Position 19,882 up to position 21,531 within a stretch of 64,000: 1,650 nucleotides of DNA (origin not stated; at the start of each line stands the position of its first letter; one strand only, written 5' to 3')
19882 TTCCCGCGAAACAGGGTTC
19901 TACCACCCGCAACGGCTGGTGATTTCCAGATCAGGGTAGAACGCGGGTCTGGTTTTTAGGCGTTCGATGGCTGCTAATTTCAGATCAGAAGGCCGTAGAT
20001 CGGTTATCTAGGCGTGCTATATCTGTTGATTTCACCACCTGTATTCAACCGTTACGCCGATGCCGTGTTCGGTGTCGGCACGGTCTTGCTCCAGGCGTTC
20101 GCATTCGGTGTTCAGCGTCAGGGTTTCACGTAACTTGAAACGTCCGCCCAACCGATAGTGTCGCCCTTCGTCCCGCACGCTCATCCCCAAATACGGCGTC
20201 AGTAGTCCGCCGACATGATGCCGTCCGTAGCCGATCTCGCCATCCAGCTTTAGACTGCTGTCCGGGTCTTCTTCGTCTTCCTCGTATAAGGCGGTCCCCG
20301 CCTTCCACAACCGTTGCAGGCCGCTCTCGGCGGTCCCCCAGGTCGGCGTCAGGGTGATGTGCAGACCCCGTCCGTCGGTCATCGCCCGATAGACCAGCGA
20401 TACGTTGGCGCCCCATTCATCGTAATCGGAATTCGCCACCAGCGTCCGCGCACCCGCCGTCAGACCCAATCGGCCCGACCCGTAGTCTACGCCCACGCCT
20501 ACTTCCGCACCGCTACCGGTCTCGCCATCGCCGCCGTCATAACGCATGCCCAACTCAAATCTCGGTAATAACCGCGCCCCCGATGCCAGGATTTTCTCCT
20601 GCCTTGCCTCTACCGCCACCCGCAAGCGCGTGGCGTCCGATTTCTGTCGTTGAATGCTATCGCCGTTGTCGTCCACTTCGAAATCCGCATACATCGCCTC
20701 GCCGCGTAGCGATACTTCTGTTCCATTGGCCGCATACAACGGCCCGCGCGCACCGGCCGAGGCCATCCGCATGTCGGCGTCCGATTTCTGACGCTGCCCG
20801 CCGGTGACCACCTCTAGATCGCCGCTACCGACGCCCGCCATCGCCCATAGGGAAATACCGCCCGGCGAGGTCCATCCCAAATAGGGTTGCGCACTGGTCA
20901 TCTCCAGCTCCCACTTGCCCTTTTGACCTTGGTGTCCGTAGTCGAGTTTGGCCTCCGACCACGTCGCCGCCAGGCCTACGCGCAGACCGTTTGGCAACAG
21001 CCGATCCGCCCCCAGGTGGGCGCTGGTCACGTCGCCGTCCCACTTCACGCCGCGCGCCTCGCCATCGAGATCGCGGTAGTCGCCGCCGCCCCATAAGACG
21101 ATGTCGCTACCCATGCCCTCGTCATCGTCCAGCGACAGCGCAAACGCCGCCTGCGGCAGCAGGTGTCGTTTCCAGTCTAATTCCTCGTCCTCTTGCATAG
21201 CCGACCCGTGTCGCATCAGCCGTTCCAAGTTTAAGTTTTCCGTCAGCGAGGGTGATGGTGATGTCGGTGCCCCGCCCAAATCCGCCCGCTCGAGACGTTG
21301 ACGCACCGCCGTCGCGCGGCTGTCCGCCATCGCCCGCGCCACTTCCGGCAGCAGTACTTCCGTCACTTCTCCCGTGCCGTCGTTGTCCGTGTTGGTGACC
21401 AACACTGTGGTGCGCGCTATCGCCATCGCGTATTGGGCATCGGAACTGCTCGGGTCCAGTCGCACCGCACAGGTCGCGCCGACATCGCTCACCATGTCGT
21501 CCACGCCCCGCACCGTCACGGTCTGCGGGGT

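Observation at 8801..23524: About 14.7-kb accessory island inserted into a conserved yrbG - kds/lpt/rpoN core locus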

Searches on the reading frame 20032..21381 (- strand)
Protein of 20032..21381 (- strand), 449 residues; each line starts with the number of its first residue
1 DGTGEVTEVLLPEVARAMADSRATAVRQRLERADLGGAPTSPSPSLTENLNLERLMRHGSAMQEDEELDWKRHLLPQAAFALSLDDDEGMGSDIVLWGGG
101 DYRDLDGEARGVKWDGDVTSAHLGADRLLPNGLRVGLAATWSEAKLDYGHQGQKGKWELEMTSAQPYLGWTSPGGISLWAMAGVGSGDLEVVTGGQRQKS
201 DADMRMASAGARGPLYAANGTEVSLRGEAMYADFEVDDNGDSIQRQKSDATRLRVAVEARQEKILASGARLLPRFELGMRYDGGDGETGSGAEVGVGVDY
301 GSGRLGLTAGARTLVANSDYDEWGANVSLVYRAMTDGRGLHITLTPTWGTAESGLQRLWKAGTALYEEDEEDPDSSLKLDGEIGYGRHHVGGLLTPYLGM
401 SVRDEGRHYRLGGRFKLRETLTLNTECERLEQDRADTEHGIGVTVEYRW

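Call 88: search_protein_representatives(protein=window:20032-21381:-)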
Query: 449 residues. Proteins with E-value up to 0.001 (for the whole library): 6660; up to 1e-10: 5432; up to 1e-30: 1725. The best 150 are listed.
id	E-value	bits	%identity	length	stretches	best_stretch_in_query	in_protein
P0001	6.5e-296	997.8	100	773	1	1-449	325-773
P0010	1.8e-148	511.8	62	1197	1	1-446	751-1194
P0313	4.0e-143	494.2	62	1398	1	1-448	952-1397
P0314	6.0e-142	490.3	61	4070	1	1-448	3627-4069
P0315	1.0e-141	489.5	61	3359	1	1-448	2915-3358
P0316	1.5e-141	488.9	61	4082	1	1-448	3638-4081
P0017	6.4e-134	463.8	57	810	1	1-446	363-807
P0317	6.9e-134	463.7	58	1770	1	1-448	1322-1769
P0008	2.2e-132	458.7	56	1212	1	1-448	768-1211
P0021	3.0e-124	431.9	56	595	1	4-446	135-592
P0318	3.2e-103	362.6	50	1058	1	5-440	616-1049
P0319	1.6e-102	360.3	53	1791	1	6-428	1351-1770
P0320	8.8e-99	348.0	45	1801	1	6-449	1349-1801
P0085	3.4e-93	329.6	44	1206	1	6-449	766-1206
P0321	5.2e-90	319.1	42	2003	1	5-449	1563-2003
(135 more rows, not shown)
